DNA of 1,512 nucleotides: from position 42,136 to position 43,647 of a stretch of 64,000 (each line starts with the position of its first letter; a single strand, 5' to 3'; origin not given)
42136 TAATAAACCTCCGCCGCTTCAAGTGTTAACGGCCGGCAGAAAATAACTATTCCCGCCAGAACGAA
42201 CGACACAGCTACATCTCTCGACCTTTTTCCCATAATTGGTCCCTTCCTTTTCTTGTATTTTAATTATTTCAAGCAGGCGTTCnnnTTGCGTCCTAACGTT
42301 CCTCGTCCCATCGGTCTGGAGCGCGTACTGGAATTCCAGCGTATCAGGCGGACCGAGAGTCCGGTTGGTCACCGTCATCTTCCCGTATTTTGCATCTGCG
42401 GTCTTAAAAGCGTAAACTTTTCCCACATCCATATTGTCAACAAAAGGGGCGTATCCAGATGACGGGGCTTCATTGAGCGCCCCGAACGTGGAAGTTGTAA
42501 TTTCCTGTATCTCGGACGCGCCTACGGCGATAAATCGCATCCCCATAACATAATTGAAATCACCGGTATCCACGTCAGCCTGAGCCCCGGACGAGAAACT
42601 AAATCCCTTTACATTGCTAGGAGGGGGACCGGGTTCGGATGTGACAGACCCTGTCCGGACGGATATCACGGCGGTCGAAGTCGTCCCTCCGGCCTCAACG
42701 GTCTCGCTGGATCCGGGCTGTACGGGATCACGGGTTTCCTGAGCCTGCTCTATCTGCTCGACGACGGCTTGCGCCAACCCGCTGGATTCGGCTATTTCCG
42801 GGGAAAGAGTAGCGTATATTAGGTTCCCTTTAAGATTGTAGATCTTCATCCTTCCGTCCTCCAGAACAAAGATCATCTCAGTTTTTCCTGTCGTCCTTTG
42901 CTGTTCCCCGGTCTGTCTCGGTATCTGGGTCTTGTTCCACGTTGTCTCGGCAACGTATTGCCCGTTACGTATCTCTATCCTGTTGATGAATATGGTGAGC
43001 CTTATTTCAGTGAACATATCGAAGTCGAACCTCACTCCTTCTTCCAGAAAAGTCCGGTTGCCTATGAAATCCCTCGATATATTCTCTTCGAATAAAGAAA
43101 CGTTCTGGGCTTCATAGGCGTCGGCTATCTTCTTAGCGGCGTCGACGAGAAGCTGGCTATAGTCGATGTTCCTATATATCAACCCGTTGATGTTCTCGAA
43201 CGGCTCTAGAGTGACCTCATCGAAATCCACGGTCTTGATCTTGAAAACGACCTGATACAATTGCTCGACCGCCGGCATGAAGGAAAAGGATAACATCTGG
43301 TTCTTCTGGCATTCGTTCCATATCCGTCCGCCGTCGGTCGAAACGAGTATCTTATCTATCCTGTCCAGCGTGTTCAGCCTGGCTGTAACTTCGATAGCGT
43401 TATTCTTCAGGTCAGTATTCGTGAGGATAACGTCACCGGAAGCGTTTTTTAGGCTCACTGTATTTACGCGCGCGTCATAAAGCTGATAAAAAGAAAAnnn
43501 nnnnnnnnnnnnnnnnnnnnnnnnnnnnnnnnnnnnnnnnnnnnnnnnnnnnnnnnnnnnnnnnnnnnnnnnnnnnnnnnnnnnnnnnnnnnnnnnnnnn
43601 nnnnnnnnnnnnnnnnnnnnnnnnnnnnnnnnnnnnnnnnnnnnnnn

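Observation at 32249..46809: A 14.6-kb cluster of three giant paralogous secreted proteins, a stand-alone copy of their conserved domain, and a dedicated outer-membrane beta-barrel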

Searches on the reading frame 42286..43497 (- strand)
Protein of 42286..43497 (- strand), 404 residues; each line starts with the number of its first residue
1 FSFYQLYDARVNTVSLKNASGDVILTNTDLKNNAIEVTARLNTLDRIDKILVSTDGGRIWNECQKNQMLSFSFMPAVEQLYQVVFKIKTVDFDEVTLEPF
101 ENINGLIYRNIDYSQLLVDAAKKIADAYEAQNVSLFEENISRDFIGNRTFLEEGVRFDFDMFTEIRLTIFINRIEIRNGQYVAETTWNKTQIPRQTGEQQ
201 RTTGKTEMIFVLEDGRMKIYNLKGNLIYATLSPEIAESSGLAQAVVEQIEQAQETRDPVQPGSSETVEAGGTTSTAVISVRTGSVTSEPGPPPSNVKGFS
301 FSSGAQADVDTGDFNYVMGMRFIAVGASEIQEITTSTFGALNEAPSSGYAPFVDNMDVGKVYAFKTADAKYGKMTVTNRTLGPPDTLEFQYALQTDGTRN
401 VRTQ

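Call 8: find_homologous_proteins(query=window:42286-43497:-)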
Query seq(404 aa) (404 aa): 26 proteins with E <= 0.001 among 5346 candidates.
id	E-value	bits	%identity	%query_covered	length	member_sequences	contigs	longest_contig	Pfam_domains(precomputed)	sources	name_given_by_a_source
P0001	9.6e-122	425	54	90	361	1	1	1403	-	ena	-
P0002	1.3e-115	405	49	96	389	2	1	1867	-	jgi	-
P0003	8.5e-110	385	49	99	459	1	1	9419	-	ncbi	-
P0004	2.0e-105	371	47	99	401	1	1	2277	-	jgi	jgi:hypothetical protein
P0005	3.3e-103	364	46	99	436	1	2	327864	-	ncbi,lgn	ncbi:MAG: hypothetical protein WCI77_02045 [Candidatus Omnitrophota bacterium]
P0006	1.7e-102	361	46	99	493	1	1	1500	-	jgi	-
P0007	4.0e-98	347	48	99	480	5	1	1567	-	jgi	jgi:hypothetical protein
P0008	1.8e-97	345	46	93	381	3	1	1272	-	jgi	jgi:hypothetical protein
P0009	1.9e-96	342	43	99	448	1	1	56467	-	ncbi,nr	ncbi:MAG: hypothetical protein HQL30_08490 [Candidatus Omnitrophica bacterium]|nr:hypothetical prote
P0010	1.1e-95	339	44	100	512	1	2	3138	-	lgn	-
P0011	1.5e-92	329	43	99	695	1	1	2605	-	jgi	jgi:hypothetical protein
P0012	6.5e-91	323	42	99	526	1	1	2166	-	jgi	-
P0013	1.9e-90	322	41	100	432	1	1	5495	-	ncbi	-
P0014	5.8e-90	320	50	76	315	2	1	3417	-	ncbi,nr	ncbi:MAG: hypothetical protein KJ818_05555, partial [Candidatus Omnitrophica bacterium]|nr:hypotheti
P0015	1.3e-84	303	40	99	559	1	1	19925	-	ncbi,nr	ncbi:MAG: hypothetical protein HZC17_09995, partial [Candidatus Omnitrophica bacterium]|nr:hypotheti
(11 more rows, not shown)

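Call 13: find_encoding_contigs(protein=P0005, flank=10000, max_places=2)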
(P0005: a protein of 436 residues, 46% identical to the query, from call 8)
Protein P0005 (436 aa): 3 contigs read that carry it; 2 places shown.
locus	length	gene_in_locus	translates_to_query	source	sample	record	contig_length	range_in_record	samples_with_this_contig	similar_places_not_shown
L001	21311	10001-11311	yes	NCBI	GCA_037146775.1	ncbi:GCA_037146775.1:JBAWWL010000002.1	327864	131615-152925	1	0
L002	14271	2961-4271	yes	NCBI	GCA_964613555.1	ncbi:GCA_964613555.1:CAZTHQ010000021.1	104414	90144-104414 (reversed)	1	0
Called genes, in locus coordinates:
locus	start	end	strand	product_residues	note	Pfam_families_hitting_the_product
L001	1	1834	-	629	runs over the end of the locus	PF00005:ABC_tran, PF03193:RsgA_GTPase (faint), PF13191:AAA_16 (faint), PF13555:AAA_29 (faint), PF02463:SMC_N (faint), PF12848:ABC_tran_Xtn, PF00005:ABC_tran, PF16326:ABC_tran_CTD, +2 more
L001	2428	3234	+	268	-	PF07719:TPR_2 (faint), PF13428:TPR_14 (faint), PF00515:TPR_1 (faint), PF13181:TPR_8 (faint), PF13371:TPR_9, PF13374:TPR_10 (faint), PF13414:TPR_11, PF13424:TPR_12 (weak), +2 more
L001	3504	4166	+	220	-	PF00484:Pro_CA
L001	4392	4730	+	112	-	-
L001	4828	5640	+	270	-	PF12697:Abhydrolase_6, PF00561:Abhydrolase_1, PF12146:Hydrolase_4, PF03096:Ndr (weak)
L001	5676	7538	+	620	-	PF09624:DUF2393 (faint), PF07705:CARDB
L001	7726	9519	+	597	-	-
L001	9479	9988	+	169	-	-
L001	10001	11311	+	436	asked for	-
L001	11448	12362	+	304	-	PF01545:Cation_efflux, PF16916:ZT_dimer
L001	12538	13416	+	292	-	PF04240:Caroten_synth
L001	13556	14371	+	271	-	PF11769:DUF3313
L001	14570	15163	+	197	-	PF00583:Acetyltransf_1 (weak)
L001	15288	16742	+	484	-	PF00989:PAS, PF13188:PAS_8 (faint), PF08448:PAS_4 (weak), PF13426:PAS_9, PF00512:HisKA, PF02518:HATPase_c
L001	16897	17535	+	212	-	-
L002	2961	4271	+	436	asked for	-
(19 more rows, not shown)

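Call 14: find_encoding_contigs(protein=P0009, flank=10000, max_places=2)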
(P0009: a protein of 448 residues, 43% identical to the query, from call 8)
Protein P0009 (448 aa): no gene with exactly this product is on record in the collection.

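Call 19: predict_structure(alignment_id=A1)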
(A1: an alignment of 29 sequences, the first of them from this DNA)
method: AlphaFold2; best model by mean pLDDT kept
length: 404 residues; sequences in the alignment: 29
mean_pLDDT: 88.2   pTM: 0.49
mean pLDDT of the five models: 88.2, 86.7, 86.4, 85.6, 85.3
residues with pLDDT >= 90: 238; 70-90: 142; 50-70: 13; < 50: 11
segments of 3 or more residues with pLDDT < 50: 266-275
pLDDT, mean of each block of 10 residues (from residue 1): 87 89 90 96 97 97 97 96 97 95 93 87 93 93 86 90 90 85 90 87 88 89 81 81 82 79 46 56 89 81 92 87 94 94 95 92 95 95 90 90 85
secondary structure, 60 per line:
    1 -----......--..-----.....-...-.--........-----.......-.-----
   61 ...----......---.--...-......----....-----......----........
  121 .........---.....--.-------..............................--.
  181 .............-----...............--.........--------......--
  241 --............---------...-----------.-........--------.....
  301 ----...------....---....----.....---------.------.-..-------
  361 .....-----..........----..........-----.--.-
elements in order: E6-11 E21-25 E34-41 E47-53 E61-63 E68-73 E80-82 E84-89 E94-97 E103-108 H113-129 H133-137 H148-161 E162-177 E180-193 E199-213 E216-224 H233-238 H243-254 E264-266 E280-287 E296-300 E305-307 E314-317 E321-324 E329-333 E361-365 E371-380 E385-394

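Call 22: fold_search(model_id=the predicted structure, library=pdb)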
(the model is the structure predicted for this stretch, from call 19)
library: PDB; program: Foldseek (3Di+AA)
matches with E <= 10: 1614; with E <= 0.001: 143
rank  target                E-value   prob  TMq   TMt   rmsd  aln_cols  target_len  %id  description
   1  3soy                  9.0e-06  1.00  0.25  0.67   2.6       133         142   14  Nuclear transport factor 2 (NTF2-like) superfamily protein from Salmonella enterica subsp. enterica serovar Typhimurium  (released 2011-08-10)
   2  3rob_A                1.2e-05  1.00  0.25  0.73   2.2       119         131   13  The crystal structure of a conserved protein from Planctomyces limnophilus DSM 3776 (released 2011-05-11)
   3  3rob_B                1.6e-05  1.00  0.25  0.75   2.1       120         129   12  The crystal structure of a conserved protein from Planctomyces limnophilus DSM 3776 (released 2011-05-11)
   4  3rob_D                2.4e-05  1.00  0.25  0.76   2.0       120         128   12  The crystal structure of a conserved protein from Planctomyces limnophilus DSM 3776 (released 2011-05-11)
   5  5x7l_A                3.2e-05  1.00  0.22  0.56   6.1       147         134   14  Structure of TsrD from Streptomyces laurentii (released 2018-03-07)
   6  7c5x_B                3.2e-05  0.98  0.23  0.19  24.8       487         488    7  Crystal structure of the iota-carbonic anhydrase from eukaryotic microalga complexed with bicarbonate (released 2021-04-28)
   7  7c5y_B                3.4e-05  0.98  0.23  0.20  24.8       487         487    6  Crystal structure of the iota-carbonic anhydrase from eukaryotic microalga complexed with iodide (released 2021-04-28)
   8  2chc_A                4.0e-05  1.00  0.26  0.57  10.0       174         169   12  Structure of Rv3472(D26N), a function unknown protein from Mycobacterium tuberculosis (released 2007-05-01)
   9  2chc_B                4.4e-05  1.00  0.25  0.57   9.0       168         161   11  Structure of Rv3472(D26N), a function unknown protein from Mycobacterium tuberculosis (released 2007-05-01)
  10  5x7l_B                4.4e-05  1.00  0.22  0.55   6.3       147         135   14  Structure of TsrD from Streptomyces laurentii (released 2018-03-07)
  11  2chc_C                4.9e-05  1.00  0.26  0.61   7.0       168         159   13  Structure of Rv3472(D26N), a function unknown protein from Mycobacterium tuberculosis (released 2007-05-01)
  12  7c5x_A                6.2e-05  0.98  0.23  0.19  25.1       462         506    6  Crystal structure of the iota-carbonic anhydrase from eukaryotic microalga complexed with bicarbonate (released 2021-04-28)
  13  3s5c_B                7.7e-05  1.00  0.25  0.63   3.6       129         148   11  Crystal Structure of a Hexachlorocyclohexane dehydrochlorinase (LinA) Type2 (released 2012-05-23)
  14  3b8l_B                8.1e-05  1.00  0.24  0.63   5.7       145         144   10  CRYSTAL STRUCTURE OF A PUTATIVE AROMATIC RING HYDROXYLASE (SARO_3538) FROM NOVOSPHINGOBIUM AROMATICIVORANS DSM AT 1.75 (released 2007-11-27)
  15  2gex_B                8.1e-05  1.00  0.21  0.58   3.6       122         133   16  Crystal structure of SnoaL2 a putative hydroxylase from Streptomyces nogalater (released 2006-07-18)
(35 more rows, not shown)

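Call 61: search_protein_families(library=pfam, alignment_id=A1, max_evalue=1)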
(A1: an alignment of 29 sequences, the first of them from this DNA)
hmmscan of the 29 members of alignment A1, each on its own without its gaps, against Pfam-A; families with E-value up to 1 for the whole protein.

A. member 1, seq(404 aa): 0 families

B. families by the number of members that match (of 29 scanned): 24 families
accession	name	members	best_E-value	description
PF14064.11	HmuY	5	0.0034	HmuY protein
PF02012.26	BNR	5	0.016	BNR/Asp-box repeat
PF13474.12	SnoaL_3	3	0.044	SnoaL-like domain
PF10342.15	Kre9_KNH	1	0.00052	Kre9/KNH-like N-terminal Ig-like domain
PF16021.10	PDCD7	1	0.0039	Programmed cell death protein 7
PF05046.19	Img2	1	0.023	Mitochondrial large subunit ribosomal protein (Img2)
PF09154.16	Alpha-amy_C_pro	1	0.025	Alpha-amylase C-terminal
PF23879.1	DUF7232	1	0.035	Family of unknown function (DUF7232)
PF07946.19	CCDC47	1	0.059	PAT complex subunit CCDC47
PF07788.17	PDDEXK_10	1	0.072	PD-(D/E)XK nuclease superfamily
PF06386.16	GvpL_GvpF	1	0.076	Gas vesicle synthesis protein GvpL/GvpF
PF13412.12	HTH_24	1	0.089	Winged helix-turn-helix DNA-binding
PF18865.6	AbiJ_NTD5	1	0.09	AbiJ N-terminal domain 5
PF00815.25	Histidinol_dh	1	0.1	Histidinol dehydrogenase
PF18079.6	AglB_L1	1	0.12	Archaeal glycosylation protein B long peripheral domain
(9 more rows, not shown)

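Call 62: search_solved_structures(query=A1, max_evalue=10)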
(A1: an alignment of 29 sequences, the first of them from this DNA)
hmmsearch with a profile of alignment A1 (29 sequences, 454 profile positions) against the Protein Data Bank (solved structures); distinct sequences matched with E-value up to 10: 6.
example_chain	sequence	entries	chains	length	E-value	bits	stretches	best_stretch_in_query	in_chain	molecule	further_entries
8b6a_A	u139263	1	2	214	0.0001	24.7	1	407-452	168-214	Conserved hypothetical lipoprotein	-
6eu8_A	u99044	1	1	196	0.016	17.5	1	342-444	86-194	Putative heme binding protein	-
5wa0_A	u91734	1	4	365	0.65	12.1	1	67-111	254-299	Putative sulfite oxidase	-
5k3x_A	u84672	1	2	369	0.66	12.1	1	67-111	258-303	Putative sulfite oxidase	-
4pw3_A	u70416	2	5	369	0.66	12.1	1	67-111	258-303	Putative sulfite oxidase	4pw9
8h1r_A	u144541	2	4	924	1.1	11.4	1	321-433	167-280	LPS-assembly protein LptD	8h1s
